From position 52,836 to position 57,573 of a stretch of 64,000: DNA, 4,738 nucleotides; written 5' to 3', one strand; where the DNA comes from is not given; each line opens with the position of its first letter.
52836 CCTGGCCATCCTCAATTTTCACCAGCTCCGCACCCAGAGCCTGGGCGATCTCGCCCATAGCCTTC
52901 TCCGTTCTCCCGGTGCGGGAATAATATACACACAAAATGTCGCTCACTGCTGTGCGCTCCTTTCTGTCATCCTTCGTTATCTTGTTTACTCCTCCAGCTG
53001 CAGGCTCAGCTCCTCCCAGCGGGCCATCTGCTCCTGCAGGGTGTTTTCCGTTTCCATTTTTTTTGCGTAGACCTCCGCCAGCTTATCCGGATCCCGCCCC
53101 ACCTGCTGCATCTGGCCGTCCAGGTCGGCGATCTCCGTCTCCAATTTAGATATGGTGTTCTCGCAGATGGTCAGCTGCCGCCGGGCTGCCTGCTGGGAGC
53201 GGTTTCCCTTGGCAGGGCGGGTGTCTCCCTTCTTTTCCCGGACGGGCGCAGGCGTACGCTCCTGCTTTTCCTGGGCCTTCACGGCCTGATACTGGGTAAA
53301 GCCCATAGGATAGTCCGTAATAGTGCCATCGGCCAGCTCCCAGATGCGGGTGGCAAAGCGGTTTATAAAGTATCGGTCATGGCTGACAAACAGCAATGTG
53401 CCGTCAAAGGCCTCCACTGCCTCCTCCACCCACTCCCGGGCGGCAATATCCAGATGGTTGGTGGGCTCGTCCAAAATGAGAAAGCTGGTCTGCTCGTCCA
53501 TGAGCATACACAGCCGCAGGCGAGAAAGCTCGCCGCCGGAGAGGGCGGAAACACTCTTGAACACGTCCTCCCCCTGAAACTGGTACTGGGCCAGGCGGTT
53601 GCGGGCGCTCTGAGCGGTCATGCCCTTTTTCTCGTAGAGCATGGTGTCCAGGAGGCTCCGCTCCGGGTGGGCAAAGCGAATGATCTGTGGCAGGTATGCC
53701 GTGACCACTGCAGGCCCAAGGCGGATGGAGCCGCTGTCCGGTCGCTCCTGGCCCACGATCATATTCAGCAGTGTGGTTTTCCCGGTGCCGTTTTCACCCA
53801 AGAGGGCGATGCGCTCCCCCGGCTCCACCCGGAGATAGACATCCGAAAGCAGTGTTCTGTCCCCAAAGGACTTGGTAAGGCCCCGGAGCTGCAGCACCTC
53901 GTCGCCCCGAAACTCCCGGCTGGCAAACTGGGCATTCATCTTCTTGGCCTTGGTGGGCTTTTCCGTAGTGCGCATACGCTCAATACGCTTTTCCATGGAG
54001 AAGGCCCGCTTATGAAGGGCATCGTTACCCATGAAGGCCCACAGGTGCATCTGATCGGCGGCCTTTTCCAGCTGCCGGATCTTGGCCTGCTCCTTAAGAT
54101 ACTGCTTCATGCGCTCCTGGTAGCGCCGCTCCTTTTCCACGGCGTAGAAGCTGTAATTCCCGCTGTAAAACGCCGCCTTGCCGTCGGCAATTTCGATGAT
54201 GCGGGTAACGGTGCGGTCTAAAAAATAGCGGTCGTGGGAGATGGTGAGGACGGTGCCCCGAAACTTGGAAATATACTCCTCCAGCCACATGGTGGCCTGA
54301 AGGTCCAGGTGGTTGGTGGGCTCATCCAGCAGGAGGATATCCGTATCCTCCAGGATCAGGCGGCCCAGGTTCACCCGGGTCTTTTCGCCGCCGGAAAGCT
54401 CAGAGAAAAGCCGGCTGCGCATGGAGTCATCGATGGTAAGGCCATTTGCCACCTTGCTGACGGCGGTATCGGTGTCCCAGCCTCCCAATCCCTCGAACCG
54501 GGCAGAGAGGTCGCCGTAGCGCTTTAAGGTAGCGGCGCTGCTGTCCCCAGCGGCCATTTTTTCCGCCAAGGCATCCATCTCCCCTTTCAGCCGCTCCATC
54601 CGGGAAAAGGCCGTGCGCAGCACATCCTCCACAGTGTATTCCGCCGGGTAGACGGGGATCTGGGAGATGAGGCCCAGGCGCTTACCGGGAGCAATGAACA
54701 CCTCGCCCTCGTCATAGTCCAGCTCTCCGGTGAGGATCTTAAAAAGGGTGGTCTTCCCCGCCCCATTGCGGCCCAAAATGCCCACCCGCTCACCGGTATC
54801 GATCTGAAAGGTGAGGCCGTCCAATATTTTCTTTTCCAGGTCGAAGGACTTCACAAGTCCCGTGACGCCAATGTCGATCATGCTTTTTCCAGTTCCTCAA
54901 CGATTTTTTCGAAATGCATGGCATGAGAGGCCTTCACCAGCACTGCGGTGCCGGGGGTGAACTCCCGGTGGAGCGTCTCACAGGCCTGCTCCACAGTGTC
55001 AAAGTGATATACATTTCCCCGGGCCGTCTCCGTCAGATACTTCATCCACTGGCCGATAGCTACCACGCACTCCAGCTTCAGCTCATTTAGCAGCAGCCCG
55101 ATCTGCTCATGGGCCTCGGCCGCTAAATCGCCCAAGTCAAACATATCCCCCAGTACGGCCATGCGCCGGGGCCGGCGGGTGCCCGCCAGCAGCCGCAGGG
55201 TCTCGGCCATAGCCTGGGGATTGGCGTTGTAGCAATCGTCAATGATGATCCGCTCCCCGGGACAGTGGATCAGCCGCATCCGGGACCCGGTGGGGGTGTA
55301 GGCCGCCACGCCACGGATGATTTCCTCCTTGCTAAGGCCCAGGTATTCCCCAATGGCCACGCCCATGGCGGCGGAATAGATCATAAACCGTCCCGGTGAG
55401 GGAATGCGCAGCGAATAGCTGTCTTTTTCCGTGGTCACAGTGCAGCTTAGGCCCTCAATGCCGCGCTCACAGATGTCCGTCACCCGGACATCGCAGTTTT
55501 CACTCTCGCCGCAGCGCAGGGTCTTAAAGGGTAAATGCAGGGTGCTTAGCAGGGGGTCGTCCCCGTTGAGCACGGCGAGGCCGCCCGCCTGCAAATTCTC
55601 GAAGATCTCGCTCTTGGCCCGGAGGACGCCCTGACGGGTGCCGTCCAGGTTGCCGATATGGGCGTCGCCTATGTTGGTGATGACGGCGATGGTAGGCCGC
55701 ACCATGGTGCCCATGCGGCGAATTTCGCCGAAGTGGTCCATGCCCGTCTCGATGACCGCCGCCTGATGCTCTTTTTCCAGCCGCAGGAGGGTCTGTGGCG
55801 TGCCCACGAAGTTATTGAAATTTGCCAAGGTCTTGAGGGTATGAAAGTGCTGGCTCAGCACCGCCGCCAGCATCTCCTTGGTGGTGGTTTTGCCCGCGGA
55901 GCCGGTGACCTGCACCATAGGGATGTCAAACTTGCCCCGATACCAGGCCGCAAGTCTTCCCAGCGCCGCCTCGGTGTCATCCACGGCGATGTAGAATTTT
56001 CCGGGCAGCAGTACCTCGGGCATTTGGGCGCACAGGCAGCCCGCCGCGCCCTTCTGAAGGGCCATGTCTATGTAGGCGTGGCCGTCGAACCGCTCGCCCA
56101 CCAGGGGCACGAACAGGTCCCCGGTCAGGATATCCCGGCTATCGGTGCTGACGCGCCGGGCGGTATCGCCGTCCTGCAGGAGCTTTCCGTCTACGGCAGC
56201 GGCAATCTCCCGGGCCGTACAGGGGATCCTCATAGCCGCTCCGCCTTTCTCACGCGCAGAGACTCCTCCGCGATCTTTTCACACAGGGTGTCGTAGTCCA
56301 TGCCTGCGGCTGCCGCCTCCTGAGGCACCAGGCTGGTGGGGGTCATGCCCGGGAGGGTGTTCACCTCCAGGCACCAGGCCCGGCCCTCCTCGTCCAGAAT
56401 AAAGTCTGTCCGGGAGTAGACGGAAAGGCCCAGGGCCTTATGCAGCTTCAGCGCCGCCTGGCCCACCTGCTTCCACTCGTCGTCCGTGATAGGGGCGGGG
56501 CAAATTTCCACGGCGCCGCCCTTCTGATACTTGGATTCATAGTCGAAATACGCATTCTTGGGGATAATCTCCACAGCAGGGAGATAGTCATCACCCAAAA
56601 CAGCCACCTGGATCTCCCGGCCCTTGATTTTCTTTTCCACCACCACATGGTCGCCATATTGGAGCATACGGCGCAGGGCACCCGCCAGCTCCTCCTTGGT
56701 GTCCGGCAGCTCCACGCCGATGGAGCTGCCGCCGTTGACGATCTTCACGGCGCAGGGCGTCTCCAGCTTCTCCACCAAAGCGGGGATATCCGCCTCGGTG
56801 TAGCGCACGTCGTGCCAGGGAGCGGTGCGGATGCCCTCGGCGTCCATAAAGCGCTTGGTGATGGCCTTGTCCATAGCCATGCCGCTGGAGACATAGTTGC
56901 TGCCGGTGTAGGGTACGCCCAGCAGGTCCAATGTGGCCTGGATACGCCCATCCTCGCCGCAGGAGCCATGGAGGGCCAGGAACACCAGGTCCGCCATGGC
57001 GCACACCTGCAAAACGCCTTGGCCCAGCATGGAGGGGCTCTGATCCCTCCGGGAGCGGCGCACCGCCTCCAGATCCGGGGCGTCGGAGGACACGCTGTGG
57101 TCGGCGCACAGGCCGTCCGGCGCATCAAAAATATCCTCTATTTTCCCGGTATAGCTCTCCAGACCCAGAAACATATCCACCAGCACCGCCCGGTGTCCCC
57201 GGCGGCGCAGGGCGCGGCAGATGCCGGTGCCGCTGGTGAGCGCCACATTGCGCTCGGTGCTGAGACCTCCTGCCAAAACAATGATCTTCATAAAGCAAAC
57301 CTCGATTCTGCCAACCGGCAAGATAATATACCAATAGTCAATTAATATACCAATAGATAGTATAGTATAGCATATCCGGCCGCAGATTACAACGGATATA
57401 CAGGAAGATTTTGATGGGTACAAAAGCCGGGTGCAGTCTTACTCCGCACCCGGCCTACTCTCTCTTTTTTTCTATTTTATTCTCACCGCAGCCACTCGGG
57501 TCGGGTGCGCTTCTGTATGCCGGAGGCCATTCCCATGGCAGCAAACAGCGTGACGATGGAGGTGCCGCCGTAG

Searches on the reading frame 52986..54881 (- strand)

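Call 22: search_protein_families(library=pfam, proteins=[window:52986-54881:-], max_evalue=0.00001)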
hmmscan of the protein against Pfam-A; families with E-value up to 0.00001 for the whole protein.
window:52986-54881:- (631 aa): 8 families
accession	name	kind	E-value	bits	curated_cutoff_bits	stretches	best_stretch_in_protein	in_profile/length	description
PF00005.33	ABC_tran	-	5.6e-52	176.4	25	2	20-190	1-137/137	ABC transporter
PF12848.13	ABC_tran_Xtn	-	8.4e-15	55.1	25.9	1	229-316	1-82/85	ABC transporter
PF16326.10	ABC_tran_CTD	-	1.9e-12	47.7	32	1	566-626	6-68/69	ABC transporter C-terminal domain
PF13304.12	AAA_21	-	1.3e-11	45.5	27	0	34-50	3-19/304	AAA domain, putative AbiEii toxin, Type IV TA system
PF02463.25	SMC_N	-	7.4e-09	35.8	40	0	427-503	124-199/220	RecF/RecN/SMC N terminal domain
PF00006.31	ATP-synt_ab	-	1.8e-06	28.2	29.5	0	347-379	6-38/213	ATP synthase alpha/beta family, nucleotide-binding domain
PF01926.29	MMR_HSR1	-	6.4e-06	26.7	21.9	0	32-53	1-22/113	50S ribosome-binding GTPase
PF13555.12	AAA_29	-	9.7e-06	25.7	27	0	350-372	17-39/61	P-loop containing region of AAA domain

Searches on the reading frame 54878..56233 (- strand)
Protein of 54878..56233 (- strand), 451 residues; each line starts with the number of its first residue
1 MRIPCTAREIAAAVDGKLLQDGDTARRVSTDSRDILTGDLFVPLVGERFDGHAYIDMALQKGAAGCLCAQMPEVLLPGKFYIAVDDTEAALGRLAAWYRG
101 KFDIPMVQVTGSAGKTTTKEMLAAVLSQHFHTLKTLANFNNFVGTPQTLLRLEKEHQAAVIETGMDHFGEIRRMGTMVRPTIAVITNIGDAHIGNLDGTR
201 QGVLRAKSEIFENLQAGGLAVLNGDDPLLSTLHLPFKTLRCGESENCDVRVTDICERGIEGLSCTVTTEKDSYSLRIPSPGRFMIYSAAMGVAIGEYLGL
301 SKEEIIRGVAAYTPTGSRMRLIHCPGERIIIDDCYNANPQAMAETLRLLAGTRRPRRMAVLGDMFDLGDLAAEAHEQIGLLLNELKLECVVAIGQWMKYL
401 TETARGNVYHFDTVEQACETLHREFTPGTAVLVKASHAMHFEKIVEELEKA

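Call 22: search_protein_families(library=pfam, proteins=[window:54878-56233:-], max_evalue=0.00001)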
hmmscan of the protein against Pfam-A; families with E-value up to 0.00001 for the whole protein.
window:54878-56233:- (451 aa): 3 families
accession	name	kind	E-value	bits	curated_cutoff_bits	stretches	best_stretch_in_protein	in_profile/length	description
PF08245.18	Mur_ligase_M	-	1.2e-39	136.8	24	1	109-294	1-199/200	Mur ligase middle domain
PF02875.26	Mur_ligase_C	-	4.4e-16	60.3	28.4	1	318-436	2-126/127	Mur ligase, glutamate ligase domain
PF01225.30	Mur_ligase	-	5e-06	27.2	21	0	28-96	5-92/95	Mur ligase family, catalytic domain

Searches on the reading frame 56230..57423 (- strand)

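Call 22: search_protein_families(library=pfam, proteins=[window:56230-57423:-], max_evalue=0.00001)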
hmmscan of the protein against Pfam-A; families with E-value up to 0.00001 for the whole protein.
window:56230-57423:- (397 aa): 5 families
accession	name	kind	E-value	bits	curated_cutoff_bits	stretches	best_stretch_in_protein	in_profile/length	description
PF07478.18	Dala_Dala_lig_C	-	2.1e-46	158.5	24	1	194-384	3-202/204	D-ala D-ala ligase C-terminus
PF01820.27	Dala_Dala_lig_N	-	6.9e-22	78.7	34.6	1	46-175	1-121/121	D-ala D-ala ligase N-terminus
PF02786.22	CPSase_L_D2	-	2e-11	44.3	19.8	1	185-356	1-178/211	Carbamoyl-phosphate synthase L chain, ATP binding domain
PF01071.24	GARS_A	-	6.8e-08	33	27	1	185-319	2-145/194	Phosphoribosylglycinamide synthetase, ATP-grasp (A) domain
PF08443.16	RimK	-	1.7e-06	28.2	21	1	185-362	3-171/188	RimK-like ATP-grasp domain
